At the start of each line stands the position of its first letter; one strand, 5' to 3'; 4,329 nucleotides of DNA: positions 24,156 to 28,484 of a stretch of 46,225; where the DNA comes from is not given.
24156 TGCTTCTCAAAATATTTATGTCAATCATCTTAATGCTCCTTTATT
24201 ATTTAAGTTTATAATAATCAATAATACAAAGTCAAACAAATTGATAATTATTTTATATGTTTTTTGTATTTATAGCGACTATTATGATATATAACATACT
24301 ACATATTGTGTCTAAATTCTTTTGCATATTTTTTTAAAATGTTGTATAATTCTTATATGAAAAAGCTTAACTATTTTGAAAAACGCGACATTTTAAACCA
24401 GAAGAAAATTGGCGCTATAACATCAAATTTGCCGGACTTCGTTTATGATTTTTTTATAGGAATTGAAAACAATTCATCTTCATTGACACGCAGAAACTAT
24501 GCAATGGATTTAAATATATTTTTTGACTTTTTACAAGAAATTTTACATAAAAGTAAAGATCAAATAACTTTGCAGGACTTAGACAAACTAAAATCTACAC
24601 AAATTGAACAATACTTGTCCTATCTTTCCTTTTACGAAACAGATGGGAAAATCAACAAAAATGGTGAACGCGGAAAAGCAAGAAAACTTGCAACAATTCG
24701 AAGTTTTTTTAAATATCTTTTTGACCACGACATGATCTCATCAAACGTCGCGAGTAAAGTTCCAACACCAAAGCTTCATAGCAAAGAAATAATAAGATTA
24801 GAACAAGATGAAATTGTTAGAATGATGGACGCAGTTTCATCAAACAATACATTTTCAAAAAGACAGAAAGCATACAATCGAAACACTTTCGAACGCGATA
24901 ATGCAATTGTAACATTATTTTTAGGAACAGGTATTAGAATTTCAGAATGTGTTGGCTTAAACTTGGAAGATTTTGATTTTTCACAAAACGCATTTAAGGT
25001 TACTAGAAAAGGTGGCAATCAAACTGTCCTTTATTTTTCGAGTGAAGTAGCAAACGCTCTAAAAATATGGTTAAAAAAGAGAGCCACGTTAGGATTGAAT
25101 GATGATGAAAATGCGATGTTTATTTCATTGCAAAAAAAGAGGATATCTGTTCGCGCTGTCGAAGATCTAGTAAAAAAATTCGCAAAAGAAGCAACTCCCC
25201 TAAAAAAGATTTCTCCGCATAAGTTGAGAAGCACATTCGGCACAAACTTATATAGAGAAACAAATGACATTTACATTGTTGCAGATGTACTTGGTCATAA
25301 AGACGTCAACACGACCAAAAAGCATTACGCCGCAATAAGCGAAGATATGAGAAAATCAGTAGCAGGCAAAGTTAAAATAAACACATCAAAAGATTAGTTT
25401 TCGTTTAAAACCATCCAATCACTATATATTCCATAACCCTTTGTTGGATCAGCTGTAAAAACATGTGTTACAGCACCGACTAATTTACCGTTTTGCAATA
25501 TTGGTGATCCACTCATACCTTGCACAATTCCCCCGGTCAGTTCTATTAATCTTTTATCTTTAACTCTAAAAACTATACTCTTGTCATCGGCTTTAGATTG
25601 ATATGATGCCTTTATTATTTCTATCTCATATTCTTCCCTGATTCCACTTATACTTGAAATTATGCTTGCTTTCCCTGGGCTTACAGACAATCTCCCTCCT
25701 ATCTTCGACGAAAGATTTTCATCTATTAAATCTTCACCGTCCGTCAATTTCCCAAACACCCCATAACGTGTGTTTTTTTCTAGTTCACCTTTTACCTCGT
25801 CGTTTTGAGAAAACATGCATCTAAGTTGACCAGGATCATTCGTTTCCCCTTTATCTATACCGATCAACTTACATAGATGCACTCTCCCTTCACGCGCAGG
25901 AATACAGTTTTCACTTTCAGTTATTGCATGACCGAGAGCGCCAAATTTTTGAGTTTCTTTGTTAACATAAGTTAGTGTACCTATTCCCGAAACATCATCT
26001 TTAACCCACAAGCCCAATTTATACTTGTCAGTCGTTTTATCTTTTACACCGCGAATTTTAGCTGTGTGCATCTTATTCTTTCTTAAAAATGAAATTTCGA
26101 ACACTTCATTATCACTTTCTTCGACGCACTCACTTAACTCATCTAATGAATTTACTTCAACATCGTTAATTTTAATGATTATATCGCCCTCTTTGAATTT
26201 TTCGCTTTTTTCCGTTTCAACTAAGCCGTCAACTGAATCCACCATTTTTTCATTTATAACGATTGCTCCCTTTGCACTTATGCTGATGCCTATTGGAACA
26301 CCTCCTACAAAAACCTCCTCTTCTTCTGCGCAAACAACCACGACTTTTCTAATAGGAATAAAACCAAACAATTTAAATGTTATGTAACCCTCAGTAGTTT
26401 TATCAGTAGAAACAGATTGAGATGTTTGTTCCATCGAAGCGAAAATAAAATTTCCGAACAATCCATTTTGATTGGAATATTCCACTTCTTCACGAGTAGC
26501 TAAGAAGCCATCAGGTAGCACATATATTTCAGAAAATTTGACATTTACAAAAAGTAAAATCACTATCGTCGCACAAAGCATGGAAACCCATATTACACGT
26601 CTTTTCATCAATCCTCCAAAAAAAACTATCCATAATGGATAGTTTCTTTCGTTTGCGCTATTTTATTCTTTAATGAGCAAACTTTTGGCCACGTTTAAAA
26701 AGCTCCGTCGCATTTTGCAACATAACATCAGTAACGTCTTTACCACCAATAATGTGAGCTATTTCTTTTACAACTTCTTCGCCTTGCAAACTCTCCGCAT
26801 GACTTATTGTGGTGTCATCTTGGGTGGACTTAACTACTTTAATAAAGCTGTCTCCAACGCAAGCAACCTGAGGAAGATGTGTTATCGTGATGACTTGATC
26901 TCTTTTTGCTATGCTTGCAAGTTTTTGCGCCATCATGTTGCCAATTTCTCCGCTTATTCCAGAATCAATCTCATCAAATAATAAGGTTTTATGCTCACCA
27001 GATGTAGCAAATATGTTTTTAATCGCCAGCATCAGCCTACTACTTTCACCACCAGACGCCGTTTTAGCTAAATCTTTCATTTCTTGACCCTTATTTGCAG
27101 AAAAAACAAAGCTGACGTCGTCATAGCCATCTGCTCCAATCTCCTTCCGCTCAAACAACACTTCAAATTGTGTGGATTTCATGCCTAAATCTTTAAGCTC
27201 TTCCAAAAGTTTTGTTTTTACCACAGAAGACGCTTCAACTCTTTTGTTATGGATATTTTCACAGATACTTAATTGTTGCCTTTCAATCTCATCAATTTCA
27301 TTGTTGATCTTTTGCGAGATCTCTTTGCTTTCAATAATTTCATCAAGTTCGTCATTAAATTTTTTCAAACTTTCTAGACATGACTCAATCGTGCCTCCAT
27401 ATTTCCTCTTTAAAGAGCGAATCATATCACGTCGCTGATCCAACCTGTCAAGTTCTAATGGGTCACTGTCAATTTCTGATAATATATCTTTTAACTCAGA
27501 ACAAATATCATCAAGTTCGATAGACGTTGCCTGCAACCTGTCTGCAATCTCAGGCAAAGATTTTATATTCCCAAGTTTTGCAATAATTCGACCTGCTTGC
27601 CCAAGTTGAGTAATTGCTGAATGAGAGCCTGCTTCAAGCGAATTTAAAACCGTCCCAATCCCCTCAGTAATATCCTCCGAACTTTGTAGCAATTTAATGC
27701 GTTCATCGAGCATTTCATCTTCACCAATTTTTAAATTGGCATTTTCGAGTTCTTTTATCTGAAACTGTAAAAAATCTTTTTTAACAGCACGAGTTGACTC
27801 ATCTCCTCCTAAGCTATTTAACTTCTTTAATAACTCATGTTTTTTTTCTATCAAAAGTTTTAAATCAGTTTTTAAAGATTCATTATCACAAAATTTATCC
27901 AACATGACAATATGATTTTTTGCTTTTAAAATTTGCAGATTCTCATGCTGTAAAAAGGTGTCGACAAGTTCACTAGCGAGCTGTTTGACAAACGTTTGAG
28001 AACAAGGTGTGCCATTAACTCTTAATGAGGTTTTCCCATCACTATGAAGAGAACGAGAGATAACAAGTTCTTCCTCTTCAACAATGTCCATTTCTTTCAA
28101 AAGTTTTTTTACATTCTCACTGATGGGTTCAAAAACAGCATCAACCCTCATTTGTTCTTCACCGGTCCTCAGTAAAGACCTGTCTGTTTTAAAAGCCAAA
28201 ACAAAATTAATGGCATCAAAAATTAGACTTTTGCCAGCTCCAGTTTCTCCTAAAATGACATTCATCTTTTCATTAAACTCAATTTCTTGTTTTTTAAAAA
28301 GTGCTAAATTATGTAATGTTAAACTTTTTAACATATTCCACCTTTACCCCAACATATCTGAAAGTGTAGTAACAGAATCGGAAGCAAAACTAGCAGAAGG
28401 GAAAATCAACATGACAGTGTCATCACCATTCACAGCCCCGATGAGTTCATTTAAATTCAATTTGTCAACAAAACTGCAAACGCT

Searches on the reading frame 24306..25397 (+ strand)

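Call 67: search_protein_families(library=pfam, proteins=[window:24306-25397:+], max_evalue=0.00001)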
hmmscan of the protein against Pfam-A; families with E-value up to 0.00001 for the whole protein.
window:24306-25397:+ (363 aa): 2 families
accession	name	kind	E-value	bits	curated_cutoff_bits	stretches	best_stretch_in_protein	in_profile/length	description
PF00589.27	Phage_integrase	-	1.9e-34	119.3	27.1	1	164-345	2-169/172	Phage integrase family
PF02899.23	Phage_int_SAM_1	-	5.1e-08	33.5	22.3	1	51-139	8-80/83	Phage integrase, N-terminal SAM-like domain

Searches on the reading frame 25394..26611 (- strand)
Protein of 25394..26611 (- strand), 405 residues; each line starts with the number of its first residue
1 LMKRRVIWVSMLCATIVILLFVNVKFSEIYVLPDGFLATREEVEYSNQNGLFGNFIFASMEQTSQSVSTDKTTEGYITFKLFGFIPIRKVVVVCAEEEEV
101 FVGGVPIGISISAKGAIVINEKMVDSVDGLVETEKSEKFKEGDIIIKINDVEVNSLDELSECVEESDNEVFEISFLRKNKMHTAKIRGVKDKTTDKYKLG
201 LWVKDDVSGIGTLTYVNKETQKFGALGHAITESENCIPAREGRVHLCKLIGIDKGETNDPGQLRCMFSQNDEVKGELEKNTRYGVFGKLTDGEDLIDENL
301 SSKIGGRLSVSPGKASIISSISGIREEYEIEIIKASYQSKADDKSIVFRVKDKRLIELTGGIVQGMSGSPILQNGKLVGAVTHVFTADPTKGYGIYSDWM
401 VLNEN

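Call 67: search_protein_families(library=pfam, proteins=[window:25394-26611:-], max_evalue=0.00001)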
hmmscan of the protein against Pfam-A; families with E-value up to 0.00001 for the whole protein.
window:25394-26611:- (405 aa): 1 family
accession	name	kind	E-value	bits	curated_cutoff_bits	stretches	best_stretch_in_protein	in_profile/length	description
PF05580.18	Peptidase_S55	-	1.4e-72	244.6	25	1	196-401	2-210/210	SpoIVB peptidase S55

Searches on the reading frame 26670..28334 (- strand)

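Call 67: search_protein_families(library=pfam, proteins=[window:26670-28334:-], max_evalue=0.00001)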
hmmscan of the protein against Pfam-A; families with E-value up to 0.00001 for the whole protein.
window:26670-28334:- (554 aa): 3 families
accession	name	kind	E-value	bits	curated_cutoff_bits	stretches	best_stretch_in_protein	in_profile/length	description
PF02463.25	SMC_N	-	7.2e-19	68.5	40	1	1-505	1-216/220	RecF/RecN/SMC N terminal domain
PF13476.12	AAA_23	-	3.4e-11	44.6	27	1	4-289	1-155/201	AAA domain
PF13555.12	AAA_29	-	1e-07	32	27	1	2-47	1-47/61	P-loop containing region of AAA domain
